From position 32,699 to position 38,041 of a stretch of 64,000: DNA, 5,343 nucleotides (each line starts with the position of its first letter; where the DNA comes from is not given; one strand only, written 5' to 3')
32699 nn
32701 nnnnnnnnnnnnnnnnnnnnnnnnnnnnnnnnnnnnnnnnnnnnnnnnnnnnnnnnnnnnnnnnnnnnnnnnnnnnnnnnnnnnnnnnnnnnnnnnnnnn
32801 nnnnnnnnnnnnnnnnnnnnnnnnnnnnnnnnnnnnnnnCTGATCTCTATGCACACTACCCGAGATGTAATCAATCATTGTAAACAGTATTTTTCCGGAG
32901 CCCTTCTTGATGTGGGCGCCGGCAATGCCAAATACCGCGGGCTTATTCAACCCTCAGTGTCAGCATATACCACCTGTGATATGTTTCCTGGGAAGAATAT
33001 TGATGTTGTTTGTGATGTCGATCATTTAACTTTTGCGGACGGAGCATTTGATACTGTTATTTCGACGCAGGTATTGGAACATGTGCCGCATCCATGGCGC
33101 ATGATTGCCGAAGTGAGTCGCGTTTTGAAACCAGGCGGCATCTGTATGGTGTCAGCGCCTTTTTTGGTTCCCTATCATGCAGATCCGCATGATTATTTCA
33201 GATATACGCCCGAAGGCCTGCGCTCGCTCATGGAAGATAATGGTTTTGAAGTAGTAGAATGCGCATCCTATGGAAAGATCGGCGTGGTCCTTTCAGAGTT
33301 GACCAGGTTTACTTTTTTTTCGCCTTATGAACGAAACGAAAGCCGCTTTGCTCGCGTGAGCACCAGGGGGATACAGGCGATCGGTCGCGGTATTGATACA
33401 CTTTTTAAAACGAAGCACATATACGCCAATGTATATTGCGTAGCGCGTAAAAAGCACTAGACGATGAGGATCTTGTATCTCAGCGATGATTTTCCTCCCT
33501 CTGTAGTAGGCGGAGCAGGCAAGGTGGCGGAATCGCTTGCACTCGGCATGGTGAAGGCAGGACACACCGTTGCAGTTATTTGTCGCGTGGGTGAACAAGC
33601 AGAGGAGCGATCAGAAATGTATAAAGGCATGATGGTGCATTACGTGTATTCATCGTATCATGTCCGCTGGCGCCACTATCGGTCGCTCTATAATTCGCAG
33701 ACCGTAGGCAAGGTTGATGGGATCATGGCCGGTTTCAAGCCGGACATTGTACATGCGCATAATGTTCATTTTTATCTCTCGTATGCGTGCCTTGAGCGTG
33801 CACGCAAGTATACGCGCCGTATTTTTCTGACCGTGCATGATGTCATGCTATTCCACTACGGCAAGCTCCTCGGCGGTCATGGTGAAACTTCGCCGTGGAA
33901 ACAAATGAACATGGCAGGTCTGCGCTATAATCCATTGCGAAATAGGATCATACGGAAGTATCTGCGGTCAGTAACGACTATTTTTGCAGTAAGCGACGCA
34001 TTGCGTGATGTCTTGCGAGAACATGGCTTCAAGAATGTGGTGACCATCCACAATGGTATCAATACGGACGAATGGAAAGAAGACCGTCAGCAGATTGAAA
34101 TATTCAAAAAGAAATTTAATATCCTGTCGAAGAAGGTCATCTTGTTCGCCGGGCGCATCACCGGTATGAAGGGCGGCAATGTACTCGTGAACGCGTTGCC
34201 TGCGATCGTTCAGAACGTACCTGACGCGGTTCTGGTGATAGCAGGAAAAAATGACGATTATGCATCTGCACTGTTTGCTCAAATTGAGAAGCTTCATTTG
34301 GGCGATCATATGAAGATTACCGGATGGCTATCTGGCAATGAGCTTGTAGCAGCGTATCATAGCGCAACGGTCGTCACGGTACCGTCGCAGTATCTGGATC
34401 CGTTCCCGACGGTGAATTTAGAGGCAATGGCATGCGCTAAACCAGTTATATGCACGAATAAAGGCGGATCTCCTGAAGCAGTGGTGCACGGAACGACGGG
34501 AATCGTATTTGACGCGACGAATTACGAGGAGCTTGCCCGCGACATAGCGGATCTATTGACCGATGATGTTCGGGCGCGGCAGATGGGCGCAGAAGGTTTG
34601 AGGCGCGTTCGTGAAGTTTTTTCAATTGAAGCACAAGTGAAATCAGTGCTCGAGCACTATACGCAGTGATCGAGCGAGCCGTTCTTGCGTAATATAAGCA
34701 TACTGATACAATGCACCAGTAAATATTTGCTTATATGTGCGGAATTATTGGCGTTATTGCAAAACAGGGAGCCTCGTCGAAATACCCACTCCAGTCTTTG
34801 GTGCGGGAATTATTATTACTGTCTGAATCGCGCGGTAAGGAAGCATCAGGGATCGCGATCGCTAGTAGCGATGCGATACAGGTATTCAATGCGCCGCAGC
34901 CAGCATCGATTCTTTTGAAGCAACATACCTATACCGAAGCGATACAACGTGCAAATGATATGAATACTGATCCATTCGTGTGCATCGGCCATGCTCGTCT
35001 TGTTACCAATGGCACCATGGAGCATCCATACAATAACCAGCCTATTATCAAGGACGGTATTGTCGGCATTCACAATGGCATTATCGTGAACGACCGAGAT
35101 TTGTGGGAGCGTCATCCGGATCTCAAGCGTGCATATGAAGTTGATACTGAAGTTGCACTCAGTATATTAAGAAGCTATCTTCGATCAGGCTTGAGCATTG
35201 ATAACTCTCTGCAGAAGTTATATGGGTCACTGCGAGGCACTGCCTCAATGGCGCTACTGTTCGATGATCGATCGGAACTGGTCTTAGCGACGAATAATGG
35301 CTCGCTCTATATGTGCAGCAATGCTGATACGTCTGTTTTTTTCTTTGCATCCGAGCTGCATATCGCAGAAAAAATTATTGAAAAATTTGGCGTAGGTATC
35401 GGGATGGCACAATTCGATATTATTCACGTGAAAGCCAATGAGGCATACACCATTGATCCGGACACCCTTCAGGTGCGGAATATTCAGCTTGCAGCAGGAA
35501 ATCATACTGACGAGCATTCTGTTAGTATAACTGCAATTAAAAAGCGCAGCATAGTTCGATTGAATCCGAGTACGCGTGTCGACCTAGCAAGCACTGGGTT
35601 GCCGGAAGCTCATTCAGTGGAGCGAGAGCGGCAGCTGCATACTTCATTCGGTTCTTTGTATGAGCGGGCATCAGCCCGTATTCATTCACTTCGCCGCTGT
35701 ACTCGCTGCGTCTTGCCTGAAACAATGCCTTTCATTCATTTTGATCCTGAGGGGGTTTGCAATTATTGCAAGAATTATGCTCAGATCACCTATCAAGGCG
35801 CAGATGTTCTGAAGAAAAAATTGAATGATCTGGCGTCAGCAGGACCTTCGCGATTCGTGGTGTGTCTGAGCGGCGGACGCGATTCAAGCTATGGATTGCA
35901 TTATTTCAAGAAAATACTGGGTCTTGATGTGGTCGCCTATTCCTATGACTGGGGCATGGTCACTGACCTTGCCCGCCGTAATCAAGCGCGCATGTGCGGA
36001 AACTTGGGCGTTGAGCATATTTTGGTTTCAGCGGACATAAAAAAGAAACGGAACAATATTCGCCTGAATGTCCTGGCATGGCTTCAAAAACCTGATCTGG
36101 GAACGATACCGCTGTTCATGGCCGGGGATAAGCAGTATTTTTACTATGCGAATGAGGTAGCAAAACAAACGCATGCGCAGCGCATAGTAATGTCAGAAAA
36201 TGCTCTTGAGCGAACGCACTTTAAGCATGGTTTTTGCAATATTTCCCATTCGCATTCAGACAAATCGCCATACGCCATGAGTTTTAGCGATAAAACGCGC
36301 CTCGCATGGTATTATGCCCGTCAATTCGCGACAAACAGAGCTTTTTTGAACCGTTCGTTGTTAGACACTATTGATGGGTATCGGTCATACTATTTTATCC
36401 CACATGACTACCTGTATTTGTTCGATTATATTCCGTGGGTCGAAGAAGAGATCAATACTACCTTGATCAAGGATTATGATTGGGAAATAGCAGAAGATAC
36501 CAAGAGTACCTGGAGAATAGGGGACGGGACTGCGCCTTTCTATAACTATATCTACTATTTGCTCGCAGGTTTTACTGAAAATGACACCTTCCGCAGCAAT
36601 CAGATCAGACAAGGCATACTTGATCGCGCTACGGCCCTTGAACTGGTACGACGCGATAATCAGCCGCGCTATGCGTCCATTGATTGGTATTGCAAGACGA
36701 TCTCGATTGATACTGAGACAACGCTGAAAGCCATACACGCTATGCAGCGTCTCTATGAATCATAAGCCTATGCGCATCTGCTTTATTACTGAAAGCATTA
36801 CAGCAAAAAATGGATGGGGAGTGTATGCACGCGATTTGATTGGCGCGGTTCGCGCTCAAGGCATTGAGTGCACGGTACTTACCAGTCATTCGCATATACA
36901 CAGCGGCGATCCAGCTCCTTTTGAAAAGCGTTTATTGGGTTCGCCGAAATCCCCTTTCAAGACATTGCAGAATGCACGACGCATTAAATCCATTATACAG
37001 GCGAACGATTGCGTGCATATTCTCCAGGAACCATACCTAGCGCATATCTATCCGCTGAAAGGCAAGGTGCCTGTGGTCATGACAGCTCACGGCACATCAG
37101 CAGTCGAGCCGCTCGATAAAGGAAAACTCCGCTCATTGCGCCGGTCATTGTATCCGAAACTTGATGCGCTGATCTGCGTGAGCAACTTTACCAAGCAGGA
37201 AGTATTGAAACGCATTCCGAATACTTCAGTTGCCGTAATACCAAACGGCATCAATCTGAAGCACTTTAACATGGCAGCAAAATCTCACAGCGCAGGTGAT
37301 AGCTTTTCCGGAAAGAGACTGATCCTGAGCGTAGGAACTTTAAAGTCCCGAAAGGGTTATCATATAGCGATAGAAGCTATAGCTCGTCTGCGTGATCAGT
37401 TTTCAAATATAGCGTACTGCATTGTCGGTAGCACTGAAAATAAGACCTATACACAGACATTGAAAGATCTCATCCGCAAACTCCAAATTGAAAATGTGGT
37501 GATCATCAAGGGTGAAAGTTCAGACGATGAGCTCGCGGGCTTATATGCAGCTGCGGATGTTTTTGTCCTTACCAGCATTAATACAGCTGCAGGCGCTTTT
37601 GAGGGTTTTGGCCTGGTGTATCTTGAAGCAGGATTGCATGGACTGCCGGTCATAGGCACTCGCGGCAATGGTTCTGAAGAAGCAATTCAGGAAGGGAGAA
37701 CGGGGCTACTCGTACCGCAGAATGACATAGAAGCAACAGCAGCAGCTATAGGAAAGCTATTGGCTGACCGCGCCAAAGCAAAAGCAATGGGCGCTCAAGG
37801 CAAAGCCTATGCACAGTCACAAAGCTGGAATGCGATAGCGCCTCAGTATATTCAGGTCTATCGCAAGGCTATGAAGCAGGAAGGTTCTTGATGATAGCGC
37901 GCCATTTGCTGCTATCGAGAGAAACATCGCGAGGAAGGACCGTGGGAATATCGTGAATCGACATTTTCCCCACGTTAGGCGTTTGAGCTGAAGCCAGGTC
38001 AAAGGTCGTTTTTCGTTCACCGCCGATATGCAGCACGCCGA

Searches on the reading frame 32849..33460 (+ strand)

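Call 5: search_protein_families(library=pfam, proteins=[window:32849-33460:+], max_evalue=0.01)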
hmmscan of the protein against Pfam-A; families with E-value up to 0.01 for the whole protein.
window:32849-33460:+ (203 aa): 8 families
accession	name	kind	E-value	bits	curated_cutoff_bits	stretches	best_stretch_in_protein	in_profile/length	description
PF08241.18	Methyltransf_11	-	1.3e-15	58.2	21.2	1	20-100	1-94/95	Methyltransferase domain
PF13489.12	Methyltransf_23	-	1.4e-13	51.3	27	1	17-137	24-163/164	Methyltransferase domain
PF13649.12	Methyltransf_25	-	4.7e-09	37.3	27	1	53-97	51-97/97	Methyltransferase domain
PF13847.12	Methyltransf_31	-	8.2e-09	35.7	27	1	54-104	60-112/145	Methyltransferase domain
PF08242.18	Methyltransf_12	-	1.6e-07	32.4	30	1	57-99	53-98/98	Methyltransferase domain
PF05148.21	Methyltransf_8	-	8.7e-05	22.9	27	1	15-101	72-156/219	Hypothetical methyltransferase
PF01209.24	Ubie_methyltran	-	0.0001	22.2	20.1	1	51-101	100-151/233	ubiE/COQ5 methyltransferase family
PF20922.3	Anamorsin_N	-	0.00057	20.1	27.1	1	54-105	39-91/163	Anamorsin, N-terminal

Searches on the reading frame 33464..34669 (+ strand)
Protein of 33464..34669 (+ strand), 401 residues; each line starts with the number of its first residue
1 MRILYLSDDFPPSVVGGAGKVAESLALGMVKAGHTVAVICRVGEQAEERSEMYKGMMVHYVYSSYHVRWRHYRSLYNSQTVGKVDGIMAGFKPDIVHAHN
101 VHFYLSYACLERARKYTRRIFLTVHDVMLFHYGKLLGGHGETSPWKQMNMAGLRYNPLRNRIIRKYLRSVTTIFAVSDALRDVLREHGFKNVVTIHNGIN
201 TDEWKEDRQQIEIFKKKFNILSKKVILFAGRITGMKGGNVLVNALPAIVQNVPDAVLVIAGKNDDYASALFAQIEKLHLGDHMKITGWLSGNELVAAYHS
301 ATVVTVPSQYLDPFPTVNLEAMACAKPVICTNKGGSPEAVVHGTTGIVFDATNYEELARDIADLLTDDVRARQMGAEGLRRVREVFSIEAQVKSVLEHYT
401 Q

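Call 5: search_protein_families(library=pfam, proteins=[window:33464-34669:+], max_evalue=0.01)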
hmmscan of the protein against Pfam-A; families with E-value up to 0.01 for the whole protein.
window:33464-34669:+ (401 aa): 9 families
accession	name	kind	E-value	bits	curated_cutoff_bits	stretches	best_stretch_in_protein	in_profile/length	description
PF00534.26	Glycos_transf_1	-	1.3e-40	139.1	26.4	1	212-378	4-169/172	Glycosyl transferases group 1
PF13692.12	Glyco_trans_1_4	-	2.6e-31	109.2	27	1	224-367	2-142/142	Glycosyl transferases group 1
PF13439.12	Glyco_transf_4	-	3.1e-25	89.6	28.5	1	15-203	1-170/170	Glycosyltransferase Family 4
PF13579.12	Glyco_trans_4_4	-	4.2e-18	66.6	29.7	1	16-198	1-158/158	Glycosyl transferase 4-like domain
PF13524.12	Glyco_trans_1_2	-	1.2e-09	38.7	25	1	251-396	11-143/144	Glycosyl transferase-like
PF20706.3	GT4-conflict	-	3.8e-09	36.4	26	1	15-368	11-358/385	Family 4 Glycosyltransferase in conflict systems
PF08323.17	Glyco_transf_5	-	1.6e-07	31.7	22.7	1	2-157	1-198/239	Starch synthase catalytic domain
PF13477.12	Glyco_trans_4_2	-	2.2e-06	28.3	23.4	1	26-130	17-114/139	Glycosyl transferase 4-like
PF03807.23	F420_oxidored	-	0.00084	20.3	21.6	1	17-54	6-45/94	NADP oxidoreductase coenzyme F420-dependent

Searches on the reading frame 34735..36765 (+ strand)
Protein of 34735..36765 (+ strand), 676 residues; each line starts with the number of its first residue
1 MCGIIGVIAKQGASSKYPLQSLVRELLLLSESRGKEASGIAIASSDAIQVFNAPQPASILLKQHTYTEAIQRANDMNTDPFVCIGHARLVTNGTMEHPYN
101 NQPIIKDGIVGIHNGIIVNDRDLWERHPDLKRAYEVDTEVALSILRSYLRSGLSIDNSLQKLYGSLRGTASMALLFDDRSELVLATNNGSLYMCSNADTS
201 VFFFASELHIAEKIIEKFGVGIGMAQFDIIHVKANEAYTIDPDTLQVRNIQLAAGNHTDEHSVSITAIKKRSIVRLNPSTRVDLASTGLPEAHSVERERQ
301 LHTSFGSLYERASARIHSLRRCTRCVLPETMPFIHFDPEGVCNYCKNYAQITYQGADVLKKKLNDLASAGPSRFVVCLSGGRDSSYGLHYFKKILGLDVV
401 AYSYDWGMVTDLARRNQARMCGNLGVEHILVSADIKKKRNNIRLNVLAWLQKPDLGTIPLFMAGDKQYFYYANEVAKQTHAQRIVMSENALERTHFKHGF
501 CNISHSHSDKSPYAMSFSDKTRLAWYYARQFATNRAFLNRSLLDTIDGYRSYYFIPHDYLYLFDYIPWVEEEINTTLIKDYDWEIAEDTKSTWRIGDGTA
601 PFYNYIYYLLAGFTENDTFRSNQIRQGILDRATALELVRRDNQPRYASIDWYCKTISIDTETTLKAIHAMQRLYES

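Call 5: search_protein_families(library=pfam, proteins=[window:34735-36765:+], max_evalue=0.01)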
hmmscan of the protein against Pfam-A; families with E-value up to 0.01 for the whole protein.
window:34735-36765:+ (676 aa): 2 families
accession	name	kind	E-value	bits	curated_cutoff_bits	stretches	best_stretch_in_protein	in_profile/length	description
PF13537.11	GATase_7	-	6.5e-11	42.8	25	1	86-209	1-119/123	Glutamine amidotransferase domain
PF13522.11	GATase_6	-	2e-10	41.2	27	1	80-207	10-130/130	Glutamine amidotransferase domain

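Call 86: search_protein_families(library=ncbifam, proteins=[window:34735-36765:+], max_evalue=0.00001)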
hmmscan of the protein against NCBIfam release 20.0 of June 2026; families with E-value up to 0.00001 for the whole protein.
window:34735-36765:+ (676 aa): 5 families
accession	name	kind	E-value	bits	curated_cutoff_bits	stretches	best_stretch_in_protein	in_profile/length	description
TIGR03573.1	WbuX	subfamily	5.2e-31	108.3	203.2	1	321-662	3-338/344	N-acetyl sugar amidotransferase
NF001484.0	PRK00331.1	subfamily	1.9e-17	62.9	381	1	1-238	1-222/601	isomerizing glutamine--fructose-6-phosphate transaminase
TIGR01135.1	glmS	equivalog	5e-16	58.3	418.05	1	2-237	1-220/607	glutamine--fructose-6-phosphate transaminase (isomerizing)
TIGR01536.1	asn_synth_AEB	equivalog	8.4e-11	41.5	267.1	1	2-231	1-188/517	asparagine synthase (glutamine-hydrolyzing)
TIGR01134.1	purF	equivalog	2.5e-07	30.4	350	1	2-189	1-177/432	amidophosphoribosyltransferase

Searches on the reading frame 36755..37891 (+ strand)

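Call 5: search_protein_families(library=pfam, proteins=[window:36755-37891:+], max_evalue=0.01)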
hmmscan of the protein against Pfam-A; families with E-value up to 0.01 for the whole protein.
window:36755-37891:+ (378 aa): 7 families
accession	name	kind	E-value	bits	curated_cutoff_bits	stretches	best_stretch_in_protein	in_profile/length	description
PF00534.26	Glycos_transf_1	-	2.5e-39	135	26.4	1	182-350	10-170/172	Glycosyl transferases group 1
PF13692.12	Glyco_trans_1_4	-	8e-31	107.6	27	1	188-338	2-142/142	Glycosyl transferases group 1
PF13439.12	Glyco_transf_4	-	1.2e-21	77.9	28.5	1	19-169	2-169/170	Glycosyltransferase Family 4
PF20706.3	GT4-conflict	-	7.6e-11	42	26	1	186-361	196-381/385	Family 4 Glycosyltransferase in conflict systems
PF13579.12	Glyco_trans_4_4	-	4e-10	40.7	29.7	1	20-165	2-158/158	Glycosyl transferase 4-like domain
PF13477.12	Glyco_trans_4_2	-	2.8e-06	28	23.4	1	21-143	10-139/139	Glycosyl transferase 4-like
PF13524.12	Glyco_trans_1_2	-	0.00019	21.9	25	1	219-354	15-130/144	Glycosyl transferase-like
